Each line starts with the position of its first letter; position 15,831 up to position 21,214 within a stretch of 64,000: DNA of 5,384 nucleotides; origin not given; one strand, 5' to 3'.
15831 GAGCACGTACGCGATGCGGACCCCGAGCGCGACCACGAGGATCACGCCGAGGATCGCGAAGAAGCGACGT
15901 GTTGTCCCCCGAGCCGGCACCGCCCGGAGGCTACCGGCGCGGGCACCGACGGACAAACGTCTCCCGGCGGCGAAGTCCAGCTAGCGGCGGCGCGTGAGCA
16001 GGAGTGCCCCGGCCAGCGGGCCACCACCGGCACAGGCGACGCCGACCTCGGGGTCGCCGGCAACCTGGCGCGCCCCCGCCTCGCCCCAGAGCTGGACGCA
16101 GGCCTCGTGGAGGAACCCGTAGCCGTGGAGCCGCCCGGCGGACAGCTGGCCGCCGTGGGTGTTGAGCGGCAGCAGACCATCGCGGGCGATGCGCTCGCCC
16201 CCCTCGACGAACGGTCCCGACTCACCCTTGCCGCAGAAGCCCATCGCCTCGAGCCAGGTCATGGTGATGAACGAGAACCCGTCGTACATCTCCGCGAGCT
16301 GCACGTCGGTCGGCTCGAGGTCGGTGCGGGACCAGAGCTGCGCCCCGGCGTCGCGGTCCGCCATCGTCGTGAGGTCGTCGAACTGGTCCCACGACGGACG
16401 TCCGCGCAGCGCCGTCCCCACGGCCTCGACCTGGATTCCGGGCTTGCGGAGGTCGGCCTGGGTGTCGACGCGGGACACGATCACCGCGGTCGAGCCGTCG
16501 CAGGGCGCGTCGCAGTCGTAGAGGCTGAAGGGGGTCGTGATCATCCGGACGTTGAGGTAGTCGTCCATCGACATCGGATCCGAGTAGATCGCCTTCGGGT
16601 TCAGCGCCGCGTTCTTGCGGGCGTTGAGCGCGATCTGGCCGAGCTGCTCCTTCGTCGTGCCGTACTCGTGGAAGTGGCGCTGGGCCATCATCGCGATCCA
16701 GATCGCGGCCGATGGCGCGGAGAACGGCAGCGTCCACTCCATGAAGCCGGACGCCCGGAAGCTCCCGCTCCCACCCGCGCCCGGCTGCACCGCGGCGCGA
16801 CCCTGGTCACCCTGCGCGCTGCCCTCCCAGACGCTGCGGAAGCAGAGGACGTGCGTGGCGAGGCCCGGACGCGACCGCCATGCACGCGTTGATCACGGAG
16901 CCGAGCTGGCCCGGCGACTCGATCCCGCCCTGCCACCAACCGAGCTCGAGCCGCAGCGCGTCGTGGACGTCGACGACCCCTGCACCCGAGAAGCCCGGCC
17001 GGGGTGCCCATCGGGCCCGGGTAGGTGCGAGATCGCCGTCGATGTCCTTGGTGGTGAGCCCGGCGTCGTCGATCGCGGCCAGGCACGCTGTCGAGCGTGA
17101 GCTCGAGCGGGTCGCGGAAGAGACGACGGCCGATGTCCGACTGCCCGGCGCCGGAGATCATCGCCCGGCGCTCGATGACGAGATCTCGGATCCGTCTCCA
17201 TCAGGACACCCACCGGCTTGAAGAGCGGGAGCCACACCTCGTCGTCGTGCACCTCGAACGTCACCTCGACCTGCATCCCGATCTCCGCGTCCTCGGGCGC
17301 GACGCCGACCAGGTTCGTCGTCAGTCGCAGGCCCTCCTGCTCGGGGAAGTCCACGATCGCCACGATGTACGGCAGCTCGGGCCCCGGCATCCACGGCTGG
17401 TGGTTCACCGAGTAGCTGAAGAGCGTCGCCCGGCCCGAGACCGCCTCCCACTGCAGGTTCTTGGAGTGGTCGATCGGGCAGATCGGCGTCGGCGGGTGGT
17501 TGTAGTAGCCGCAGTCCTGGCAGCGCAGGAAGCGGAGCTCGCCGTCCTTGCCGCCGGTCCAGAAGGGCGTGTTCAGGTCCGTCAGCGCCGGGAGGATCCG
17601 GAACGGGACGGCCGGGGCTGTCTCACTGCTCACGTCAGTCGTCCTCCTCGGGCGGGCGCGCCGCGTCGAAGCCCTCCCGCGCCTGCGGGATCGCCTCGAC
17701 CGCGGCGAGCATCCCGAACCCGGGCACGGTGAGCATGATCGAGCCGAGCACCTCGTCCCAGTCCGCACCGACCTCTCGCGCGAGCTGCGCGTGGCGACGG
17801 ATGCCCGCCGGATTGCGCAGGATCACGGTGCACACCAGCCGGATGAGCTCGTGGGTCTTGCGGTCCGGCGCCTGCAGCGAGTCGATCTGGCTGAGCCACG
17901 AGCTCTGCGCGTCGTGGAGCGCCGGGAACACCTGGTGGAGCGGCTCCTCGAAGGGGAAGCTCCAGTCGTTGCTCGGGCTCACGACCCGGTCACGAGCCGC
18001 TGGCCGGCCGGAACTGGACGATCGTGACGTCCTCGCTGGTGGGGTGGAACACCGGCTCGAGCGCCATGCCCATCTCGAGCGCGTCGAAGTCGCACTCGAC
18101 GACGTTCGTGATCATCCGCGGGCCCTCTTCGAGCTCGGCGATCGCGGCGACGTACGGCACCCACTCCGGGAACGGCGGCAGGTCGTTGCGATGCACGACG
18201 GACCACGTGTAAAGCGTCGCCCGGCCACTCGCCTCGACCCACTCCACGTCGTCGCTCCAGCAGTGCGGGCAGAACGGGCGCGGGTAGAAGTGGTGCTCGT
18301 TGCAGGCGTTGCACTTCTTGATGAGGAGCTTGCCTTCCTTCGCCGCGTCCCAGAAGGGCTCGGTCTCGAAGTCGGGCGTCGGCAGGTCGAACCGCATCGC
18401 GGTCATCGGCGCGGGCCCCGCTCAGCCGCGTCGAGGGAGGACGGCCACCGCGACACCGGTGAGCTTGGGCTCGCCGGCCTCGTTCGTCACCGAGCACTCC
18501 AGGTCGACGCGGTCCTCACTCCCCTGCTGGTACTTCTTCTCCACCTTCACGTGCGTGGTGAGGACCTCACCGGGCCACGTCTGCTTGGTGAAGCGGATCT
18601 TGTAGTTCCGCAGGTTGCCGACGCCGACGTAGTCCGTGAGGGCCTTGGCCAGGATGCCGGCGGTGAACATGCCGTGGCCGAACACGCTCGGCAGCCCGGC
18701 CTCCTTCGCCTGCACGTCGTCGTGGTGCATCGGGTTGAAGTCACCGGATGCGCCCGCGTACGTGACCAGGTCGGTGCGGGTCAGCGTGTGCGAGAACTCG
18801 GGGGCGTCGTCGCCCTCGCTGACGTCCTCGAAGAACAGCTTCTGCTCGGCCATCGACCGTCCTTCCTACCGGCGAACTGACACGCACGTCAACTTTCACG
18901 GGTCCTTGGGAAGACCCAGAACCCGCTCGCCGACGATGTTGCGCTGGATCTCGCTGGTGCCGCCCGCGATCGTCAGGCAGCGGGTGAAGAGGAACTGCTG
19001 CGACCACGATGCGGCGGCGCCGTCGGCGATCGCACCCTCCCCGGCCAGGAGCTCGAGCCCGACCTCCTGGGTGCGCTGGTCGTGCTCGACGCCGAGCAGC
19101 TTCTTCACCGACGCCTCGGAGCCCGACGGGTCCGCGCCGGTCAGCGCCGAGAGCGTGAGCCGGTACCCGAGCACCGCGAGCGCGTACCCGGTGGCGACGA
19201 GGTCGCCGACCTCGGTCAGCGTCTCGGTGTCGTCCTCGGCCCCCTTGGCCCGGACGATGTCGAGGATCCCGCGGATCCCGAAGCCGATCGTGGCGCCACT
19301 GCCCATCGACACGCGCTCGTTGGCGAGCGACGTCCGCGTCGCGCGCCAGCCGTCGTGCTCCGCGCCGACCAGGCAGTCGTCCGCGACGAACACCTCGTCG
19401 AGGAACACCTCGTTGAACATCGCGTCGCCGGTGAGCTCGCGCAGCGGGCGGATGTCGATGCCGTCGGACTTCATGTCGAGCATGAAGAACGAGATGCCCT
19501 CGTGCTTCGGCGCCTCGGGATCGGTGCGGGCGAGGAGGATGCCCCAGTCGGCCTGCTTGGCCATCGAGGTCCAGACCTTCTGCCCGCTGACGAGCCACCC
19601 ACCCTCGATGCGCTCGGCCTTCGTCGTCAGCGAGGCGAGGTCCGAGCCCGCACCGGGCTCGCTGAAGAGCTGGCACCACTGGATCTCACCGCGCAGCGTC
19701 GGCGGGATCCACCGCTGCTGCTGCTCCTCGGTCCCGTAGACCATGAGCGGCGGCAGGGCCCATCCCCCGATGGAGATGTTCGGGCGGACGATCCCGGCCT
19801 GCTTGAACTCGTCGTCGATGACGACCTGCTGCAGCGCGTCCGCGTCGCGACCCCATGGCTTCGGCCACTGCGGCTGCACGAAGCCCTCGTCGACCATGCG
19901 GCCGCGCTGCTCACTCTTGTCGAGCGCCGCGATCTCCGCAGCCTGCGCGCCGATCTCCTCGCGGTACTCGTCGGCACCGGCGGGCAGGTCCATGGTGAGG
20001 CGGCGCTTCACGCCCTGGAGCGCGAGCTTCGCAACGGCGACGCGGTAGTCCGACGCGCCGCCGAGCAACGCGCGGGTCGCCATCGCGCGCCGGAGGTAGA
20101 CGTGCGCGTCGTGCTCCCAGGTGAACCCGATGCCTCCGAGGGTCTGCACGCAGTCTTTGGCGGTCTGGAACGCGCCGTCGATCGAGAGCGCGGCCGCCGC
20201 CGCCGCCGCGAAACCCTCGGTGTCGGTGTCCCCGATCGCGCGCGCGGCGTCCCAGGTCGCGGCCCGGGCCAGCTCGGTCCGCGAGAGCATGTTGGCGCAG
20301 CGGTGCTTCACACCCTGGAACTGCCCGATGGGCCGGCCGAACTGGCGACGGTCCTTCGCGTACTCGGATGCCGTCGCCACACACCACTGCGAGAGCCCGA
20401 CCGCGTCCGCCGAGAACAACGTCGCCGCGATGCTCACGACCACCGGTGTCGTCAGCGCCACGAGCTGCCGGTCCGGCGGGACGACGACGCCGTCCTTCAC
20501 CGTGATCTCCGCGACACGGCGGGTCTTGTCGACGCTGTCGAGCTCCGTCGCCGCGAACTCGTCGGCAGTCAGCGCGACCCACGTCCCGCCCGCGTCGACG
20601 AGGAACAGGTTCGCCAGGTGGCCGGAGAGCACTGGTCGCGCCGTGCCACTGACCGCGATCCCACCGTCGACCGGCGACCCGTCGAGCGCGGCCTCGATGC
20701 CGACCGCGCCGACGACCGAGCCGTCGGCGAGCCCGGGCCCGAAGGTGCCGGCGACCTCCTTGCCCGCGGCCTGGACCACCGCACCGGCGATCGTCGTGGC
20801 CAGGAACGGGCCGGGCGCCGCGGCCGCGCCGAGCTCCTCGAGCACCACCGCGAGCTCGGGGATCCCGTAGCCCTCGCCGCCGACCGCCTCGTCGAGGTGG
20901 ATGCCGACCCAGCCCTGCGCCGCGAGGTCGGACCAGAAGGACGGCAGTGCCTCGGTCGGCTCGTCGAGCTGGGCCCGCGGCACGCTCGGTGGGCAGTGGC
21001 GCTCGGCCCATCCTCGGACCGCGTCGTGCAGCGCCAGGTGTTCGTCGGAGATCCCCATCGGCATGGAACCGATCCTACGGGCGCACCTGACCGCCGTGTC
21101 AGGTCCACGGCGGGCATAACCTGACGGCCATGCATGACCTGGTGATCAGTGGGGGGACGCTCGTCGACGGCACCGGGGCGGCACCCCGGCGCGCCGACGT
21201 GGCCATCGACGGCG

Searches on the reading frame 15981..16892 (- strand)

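Call 16: search_protein_families(library=pfam, proteins=[window:15981-16892:-], max_evalue=0.00001)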
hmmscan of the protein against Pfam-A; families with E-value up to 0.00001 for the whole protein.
window:15981-16892:- (303 aa): 1 family
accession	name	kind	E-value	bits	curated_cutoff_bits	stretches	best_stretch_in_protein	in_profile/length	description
PF22691.2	Thiolase_C_1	-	4.9e-30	104.6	28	1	168-294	9-135/144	Thiolase C-terminal domain-like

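Call 36: search_protein_families(library=ncbifam, proteins=[window:15981-16892:-], max_evalue=0.00001)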
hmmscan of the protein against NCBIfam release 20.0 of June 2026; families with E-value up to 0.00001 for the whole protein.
window:15981-16892:- (303 aa): 17 families
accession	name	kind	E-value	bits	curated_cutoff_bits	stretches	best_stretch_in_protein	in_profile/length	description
NF005892.0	PRK07855.1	subfamily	3.5e-60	203.9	469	1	10-298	100-387/390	lipid-transfer protein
NF004811.0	PRK06158.1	subfamily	2.3e-59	201.3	421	1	52-294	130-371/384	acetyl-CoA acetyltransferase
NF006010.0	PRK08142.1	subfamily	3.4e-45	154.5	462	1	51-294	132-375/388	thiolase domain-containing protein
NF004720.0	PRK06064.1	subfamily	1.9e-40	138.9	420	1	52-291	134-375/389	thiolase domain-containing protein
NF053570.1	AcCoTHIOL_METTL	equivalog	5.4e-37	127.5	600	1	52-292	132-372/385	acetyl-CoA acetyltransferase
NF009228.0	PRK12578.1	subfamily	4.5e-30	104.5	485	1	49-278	130-362/387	thiolase domain-containing protein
NF006102.0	PRK08256.1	subfamily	1.2e-28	100.3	436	1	58-279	142-370/394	lipid-transfer protein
NF053628.1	BnzsclthlBbsBGT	equivalog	6.9e-27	94.2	750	1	67-296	144-375/389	benzoylsuccinyl-CoA thiolase subunit BbsB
NF004810.0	PRK06157.1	equivalog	1.5e-26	93.5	403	1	60-292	142-385/400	acetyl-CoA acetyltransferase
NF004715.0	PRK06059.1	equivalog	2.7e-26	92.5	424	1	63-290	144-387/399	lipid-transfer protein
NF006180.0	PRK08313.1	subfamily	2.6e-24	85.8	514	1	61-290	139-371/389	thiolase domain-containing protein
NF004982.0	PRK06365.1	equivalog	2.5e-22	79.6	695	2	65-162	160-257/430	thiolase domain-containing protein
NF004722.0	PRK06066.1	equivalog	3.9e-20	72.2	516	1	66-283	146-366/385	thiolase domain-containing protein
NF004721.0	PRK06065.1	equivalog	4.7e-20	71.8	455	1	63-291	149-381/393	thiolase domain-containing protein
NF005704.0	PRK07516.1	subfamily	5.5e-19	68.4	412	1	66-294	147-379/389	thiolase domain-containing protein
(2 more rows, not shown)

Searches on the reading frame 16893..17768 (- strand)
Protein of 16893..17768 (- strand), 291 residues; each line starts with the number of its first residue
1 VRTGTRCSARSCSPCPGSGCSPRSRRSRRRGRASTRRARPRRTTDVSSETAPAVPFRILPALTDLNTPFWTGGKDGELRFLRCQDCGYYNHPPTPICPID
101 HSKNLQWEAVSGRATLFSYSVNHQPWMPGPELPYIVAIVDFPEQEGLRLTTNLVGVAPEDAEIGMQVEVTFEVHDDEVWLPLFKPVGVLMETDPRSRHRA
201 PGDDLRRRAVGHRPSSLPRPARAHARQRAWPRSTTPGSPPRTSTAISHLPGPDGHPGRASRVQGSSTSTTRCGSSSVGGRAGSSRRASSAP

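Call 16: search_protein_families(library=pfam, proteins=[window:16893-17768:-], max_evalue=0.00001)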
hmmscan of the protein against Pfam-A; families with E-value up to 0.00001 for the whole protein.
window:16893-17768:- (291 aa): 2 families
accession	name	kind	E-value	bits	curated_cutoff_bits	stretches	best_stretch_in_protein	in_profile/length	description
PF01796.24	OB_ChsH2_C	-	3.7e-19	68.8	27.1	1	107-172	1-65/65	ChsH2, C-terminal OB-fold domain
PF12172.15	zf-ChsH2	-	1.7e-07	31.4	23.2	1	70-104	1-35/37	ChsH2, rubredoxin-like zinc ribbon domain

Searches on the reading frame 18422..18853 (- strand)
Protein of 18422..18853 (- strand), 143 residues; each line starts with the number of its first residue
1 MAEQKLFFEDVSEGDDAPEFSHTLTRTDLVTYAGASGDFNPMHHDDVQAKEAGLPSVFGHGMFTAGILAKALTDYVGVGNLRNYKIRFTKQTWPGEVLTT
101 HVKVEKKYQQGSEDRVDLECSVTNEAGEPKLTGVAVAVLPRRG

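Call 17: search_protein_families(library=pfam, proteins=[window:18422-18853:-], max_evalue=0.00001)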
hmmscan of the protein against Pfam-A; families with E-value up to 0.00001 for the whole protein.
window:18422-18853:- (143 aa): 2 families
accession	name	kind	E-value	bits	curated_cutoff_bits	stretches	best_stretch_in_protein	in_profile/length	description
PF01575.25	MaoC_dehydratas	-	8.3e-21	74.3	27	1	21-117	15-114/123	MaoC like domain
PF13452.11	FAS1_DH_region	-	1.9e-06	28.5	22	1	20-129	10-128/132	FAS1-like, dehydratase domain region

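Call 36: search_protein_families(library=ncbifam, proteins=[window:18422-18853:-], max_evalue=0.00001)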
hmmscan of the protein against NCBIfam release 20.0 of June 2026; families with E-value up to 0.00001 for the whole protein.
window:18422-18853:- (143 aa): 4 families
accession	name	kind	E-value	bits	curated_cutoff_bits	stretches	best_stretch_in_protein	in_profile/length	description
NF040620.1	fused_HadA_HadB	exception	1.7e-24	86.9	350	1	5-137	193-326/329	fused (3R)-hydroxyacyl-ACP dehydratase subunits HadA/HadB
NF010246.0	PRK13693.1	equivalog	1.3e-23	83.6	203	1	8-138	6-138/142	(3R)-hydroxyacyl-ACP dehydratase subunit HadB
NF006045.0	PRK08190.1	subfamily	7e-18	64.7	282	1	6-141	9-143/467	bifunctional enoyl-CoA hydratase/phosphate acetyltransferase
NF040624.1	HadA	equivalog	1.9e-06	28.2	180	1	24-135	13-133/144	(3R)-hydroxyacyl-ACP dehydratase subunit HadA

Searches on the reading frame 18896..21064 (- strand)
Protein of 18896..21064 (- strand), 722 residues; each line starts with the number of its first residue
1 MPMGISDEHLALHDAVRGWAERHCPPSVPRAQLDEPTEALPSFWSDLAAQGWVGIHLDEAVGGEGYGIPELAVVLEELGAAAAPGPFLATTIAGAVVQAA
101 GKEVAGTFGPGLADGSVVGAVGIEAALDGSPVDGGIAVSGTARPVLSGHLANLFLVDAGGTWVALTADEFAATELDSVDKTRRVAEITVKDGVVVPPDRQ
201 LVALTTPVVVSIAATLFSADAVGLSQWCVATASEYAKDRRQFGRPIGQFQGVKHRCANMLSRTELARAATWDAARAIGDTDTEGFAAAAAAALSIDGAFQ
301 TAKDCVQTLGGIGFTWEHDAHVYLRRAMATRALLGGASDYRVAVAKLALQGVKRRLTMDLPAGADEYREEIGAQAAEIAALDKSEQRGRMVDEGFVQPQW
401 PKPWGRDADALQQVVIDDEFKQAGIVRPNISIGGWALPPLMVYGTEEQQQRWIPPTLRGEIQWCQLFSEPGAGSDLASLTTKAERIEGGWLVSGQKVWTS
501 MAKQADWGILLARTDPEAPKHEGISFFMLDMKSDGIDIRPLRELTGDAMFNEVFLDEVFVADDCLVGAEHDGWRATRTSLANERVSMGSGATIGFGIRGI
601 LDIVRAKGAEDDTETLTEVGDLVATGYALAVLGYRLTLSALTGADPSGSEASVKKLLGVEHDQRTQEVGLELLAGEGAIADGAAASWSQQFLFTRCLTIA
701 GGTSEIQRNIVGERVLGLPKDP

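Call 17: search_protein_families(library=pfam, proteins=[window:18896-21064:-], max_evalue=0.00001)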
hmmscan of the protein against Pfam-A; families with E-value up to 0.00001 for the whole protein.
window:18896-21064:- (722 aa): 3 families
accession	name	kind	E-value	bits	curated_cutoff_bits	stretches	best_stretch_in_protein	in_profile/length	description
PF00441.29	Acyl-CoA_dh_1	-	8.2e-34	117.3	22.4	2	218-338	19-138/150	Acyl-CoA dehydrogenase, C-terminal domain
PF02771.21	Acyl-CoA_dh_N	-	2.7e-24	86.1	22.9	2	6-115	1-112/113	Acyl-CoA dehydrogenase, N-terminal domain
PF02770.24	Acyl-CoA_dh_M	-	4.4e-18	65.7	33.3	1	464-554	1-93/97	Acyl-CoA dehydrogenase, middle domain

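Call 36: search_protein_families(library=ncbifam, proteins=[window:18896-21064:-], max_evalue=0.00001)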
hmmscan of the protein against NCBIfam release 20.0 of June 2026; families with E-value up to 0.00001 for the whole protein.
window:18896-21064:- (722 aa): 18 families
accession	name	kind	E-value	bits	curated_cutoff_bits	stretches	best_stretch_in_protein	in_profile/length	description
TIGR03204.1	pimC_large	equivalog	3.8e-56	190.7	623.85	1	393-718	52-395/395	pimeloyl-CoA dehydrogenase large subunit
NF045552.1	GlutCoADH_Des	equivalog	5.2e-40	137.8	470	2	407-594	64-253/387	glutaryl-CoA dehydrogenase Acd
NF008997.0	PRK12341.1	equivalog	6.1e-40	137.4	537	2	401-590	57-248/382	acyl-CoA dehydrogenase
NF045652.1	ProlPCPDhRedW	equivalog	1.8e-39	135.6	650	2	436-718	91-375/376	L-prolyl-[peptidyl-carrier protein] dehydrogenase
NF050027.1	acylCoADhIpdE2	equivalog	4.1e-39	134.9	450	1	9-340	3-302/311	acyl-CoA dehydrogenase IpdE2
NF042439.1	SulpropCoADesulf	equivalog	1.3e-36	126.1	600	2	221-327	242-349/379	3-sulfinopropanoyl-CoA desulfinase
NF042972.1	AcrlCoAredClosAcrC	equivalog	8.8e-36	123.4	640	2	372-591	25-249/378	acryloyl-CoA reductase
TIGR03203.1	pimD_small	equivalog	1.1e-33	116.9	652.7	2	177-342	206-369/378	pimeloyl-CoA dehydrogenase small subunit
NF053553.1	prodigi_MBC_PigA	equivalog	4.9e-33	114.8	500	2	439-584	99-245/381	prodigiosin MBC biosynthesis dehydrogenase PigA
NF043006.1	CyhCrbnylCoADH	equivalog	7.7e-32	110.7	650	2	439-584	96-241/380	cyclohexane-1-carbonyl-CoA dehydrogenase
NF002885.1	PRK03354.1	equivalog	7.6e-24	84.4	540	2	440-588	96-243/378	crotonobetainyl-CoA dehydrogenase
TIGR03207.1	cyc_hxne_CoA_dh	equivalog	1.4e-22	79.9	575.35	1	389-573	40-227/372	cyclohexanecarboxyl-CoA dehydrogenase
NF052270.1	Staph_DH_FadE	equivalog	5e-19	68.3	600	1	439-542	116-216/400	acyl-CoA dehydrogenase FadE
NF058590.1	AcCoDHFadEBacil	equivalog_domain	7.7e-17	61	600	1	409-543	82-214/586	acyl-CoA dehydrogenase FadE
NF007000.1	PRK09463.1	subfamily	2.6e-15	55.8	600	2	218-313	302-397/726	acyl-CoA dehydrogenase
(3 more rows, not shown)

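Call 84: find_homologous_proteins(query=window:18899-21064:-, max_evalue=1e-50)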
Query window:18899-21064:- (722 aa): 7999 proteins with E <= 1e-50 among 8000 candidates; the best 120 are listed.
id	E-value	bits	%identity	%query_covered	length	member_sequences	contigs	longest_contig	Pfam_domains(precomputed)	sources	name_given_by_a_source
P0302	0.0e+0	1608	100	100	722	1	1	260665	PF02770.25,PF00441.30,PF02771.22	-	-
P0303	0.0e+0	1458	89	100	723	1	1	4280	PF02770.25,PF00441.30,PF02771.22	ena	-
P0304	0.0e+0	1445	88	100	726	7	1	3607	PF02770.25,PF00441.30,PF02771.22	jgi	jgi:alkylation response protein AidB-like acyl-CoA dehydrogenase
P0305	0.0e+0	1325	82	100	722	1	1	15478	PF02770.25,PF00441.30,PF02771.22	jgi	jgi:3-oxochol-4-en-24-oyl-CoA dehydrogenase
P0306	0.0e+0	1304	80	100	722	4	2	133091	PF02770.25,PF00441.30,PF02771.22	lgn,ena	-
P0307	0.0e+0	1294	80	100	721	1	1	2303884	PF02770.25,PF00441.30,PF02771.22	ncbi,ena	-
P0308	0.0e+0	1293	80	100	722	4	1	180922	PF02770.25,PF00441.30,PF02771.22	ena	-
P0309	0.0e+0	1290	80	100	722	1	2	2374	PF02770.25,PF00441.30,PF02771.22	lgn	-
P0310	0.0e+0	1285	79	100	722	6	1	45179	PF02770.25,PF00441.30,PF02771.22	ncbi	ncbi:MAG: acyl-CoA dehydrogenase [Acidimicrobiia bacterium]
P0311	0.0e+0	1279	79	100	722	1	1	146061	PF02770.25,PF00441.30,PF02771.22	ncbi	-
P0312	0.0e+0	1236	76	100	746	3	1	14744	PF02770.25,PF00441.30,PF02771.22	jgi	jgi:alkylation response protein AidB-like acyl-CoA dehydrogenase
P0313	0.0e+0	1192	80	90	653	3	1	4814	PF02770.25,PF00441.30,PF02771.22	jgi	-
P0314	0.0e+0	1126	70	100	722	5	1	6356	PF02770.25,PF00441.30,PF02771.22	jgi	jgi:alkylation response protein AidB-like acyl-CoA dehydrogenase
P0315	0.0e+0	1125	70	100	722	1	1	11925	PF02770.25,PF00441.30,PF02771.22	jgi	jgi:alkylation response protein AidB-like acyl-CoA dehydrogenase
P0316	0.0e+0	1123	71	100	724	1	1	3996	PF02770.25,PF00441.30,PF02771.22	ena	-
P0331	0.0e+0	1084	69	100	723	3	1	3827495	PF02770.25,PF00441.30,PF02771.22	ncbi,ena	-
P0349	0.0e+0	1065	67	100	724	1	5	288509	PF02770.25,PF00441.30,PF02771.22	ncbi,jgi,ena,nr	ncbi:MAG: acyl-CoA dehydrogenase [Actinobacteria bacterium]|nr:acyl-CoA dehydrogenase [Actinomycetot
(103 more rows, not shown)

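Call 85: find_encoding_contigs(protein=P0305, flank=8000, max_places=1)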
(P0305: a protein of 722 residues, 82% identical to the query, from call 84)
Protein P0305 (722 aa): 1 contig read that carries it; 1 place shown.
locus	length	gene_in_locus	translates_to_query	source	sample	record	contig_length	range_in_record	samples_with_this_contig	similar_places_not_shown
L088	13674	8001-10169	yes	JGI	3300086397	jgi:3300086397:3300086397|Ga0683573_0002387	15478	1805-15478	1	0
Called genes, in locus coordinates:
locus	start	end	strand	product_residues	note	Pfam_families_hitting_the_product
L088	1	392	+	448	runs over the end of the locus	PF00370:FGGY_N, PF02782:FGGY_C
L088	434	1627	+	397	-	PF00067:p450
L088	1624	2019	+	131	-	-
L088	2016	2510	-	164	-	-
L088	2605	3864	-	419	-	PF04909:Amidohydro_2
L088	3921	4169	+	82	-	PF06902:Fer4_19, PF13459:Fer4_15, PF13370:Fer4_13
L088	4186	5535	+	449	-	PF01734:Patatin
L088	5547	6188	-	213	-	PF00300:His_Phos_1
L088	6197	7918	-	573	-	PF01979:Amidohydro_1 (faint), PF07969:Amidohydro_3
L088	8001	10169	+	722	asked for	PF02771:Acyl-CoA_dh_N, PF00441:Acyl-CoA_dh_1, PF02771:Acyl-CoA_dh_N, PF02770:Acyl-CoA_dh_M, PF00441:Acyl-CoA_dh_1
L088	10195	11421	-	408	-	PF02720:DUF222, PF01844:HNH (weak)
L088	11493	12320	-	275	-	PF04072:LCM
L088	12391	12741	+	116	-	-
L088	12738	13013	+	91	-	-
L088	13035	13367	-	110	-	-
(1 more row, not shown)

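Call 86: find_encoding_contigs(protein=P0331, flank=10000, max_places=1)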
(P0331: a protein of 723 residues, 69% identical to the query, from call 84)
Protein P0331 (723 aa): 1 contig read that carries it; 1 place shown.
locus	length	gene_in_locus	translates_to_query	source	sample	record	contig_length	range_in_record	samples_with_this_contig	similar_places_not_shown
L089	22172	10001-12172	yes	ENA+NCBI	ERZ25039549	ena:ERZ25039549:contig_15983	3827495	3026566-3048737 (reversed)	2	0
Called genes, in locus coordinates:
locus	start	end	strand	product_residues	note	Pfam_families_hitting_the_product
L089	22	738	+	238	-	PF00459:Inositol_P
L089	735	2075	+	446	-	PF00370:FGGY_N, PF02782:FGGY_C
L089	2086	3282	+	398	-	PF00067:p450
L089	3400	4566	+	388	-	PF02720:DUF222, PF01844:HNH (weak)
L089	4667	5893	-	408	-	PF04909:Amidohydro_2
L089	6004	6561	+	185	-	-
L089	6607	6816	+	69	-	PF06902:Fer4_19 (weak), PF13459:Fer4_15, PF13370:Fer4_13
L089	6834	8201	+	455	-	PF01734:Patatin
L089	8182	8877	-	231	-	PF07969:Amidohydro_3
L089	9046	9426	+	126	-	-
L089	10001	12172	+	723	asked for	PF02771:Acyl-CoA_dh_N, PF00441:Acyl-CoA_dh_1, PF02771:Acyl-CoA_dh_N, PF02770:Acyl-CoA_dh_M, PF00441:Acyl-CoA_dh_1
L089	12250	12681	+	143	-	PF01575:MaoC_dehydratas, PF13452:FAS1_DH_region (weak)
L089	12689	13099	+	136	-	PF12172:zf-ChsH2, PF01796:OB_ChsH2_C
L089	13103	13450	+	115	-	-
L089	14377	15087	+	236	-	PF22691:Thiolase_C_1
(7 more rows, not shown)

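Call 87: find_encoding_contigs(protein=P0349, flank=10000, max_places=1)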
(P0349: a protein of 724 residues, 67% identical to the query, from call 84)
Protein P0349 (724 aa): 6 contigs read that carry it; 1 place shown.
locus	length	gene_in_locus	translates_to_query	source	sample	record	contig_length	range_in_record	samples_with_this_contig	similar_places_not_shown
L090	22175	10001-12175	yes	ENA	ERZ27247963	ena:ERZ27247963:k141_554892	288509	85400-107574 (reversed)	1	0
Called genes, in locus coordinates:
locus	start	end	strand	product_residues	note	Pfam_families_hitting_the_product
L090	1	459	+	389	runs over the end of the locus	PF00108:Thiolase_N, PF02803:Thiolase_C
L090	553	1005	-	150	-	-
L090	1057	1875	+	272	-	PF00459:Inositol_P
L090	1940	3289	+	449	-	PF00370:FGGY_N, PF02782:FGGY_C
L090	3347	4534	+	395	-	PF00067:p450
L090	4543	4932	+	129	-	-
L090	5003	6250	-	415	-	PF04909:Amidohydro_2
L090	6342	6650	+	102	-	-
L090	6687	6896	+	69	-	PF13459:Fer4_15, PF13370:Fer4_13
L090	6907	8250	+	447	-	PF01734:Patatin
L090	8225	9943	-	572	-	PF01979:Amidohydro_1 (faint), PF07969:Amidohydro_3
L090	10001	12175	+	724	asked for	PF02771:Acyl-CoA_dh_N, PF00441:Acyl-CoA_dh_1, PF02771:Acyl-CoA_dh_N (weak), PF02770:Acyl-CoA_dh_M, PF00441:Acyl-CoA_dh_1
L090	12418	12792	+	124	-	PF13338:AbiEi_4 (weak)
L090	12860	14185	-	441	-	PF02366:PMT, PF13231:PMT_2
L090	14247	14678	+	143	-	PF01575:MaoC_dehydratas, PF13452:FAS1_DH_region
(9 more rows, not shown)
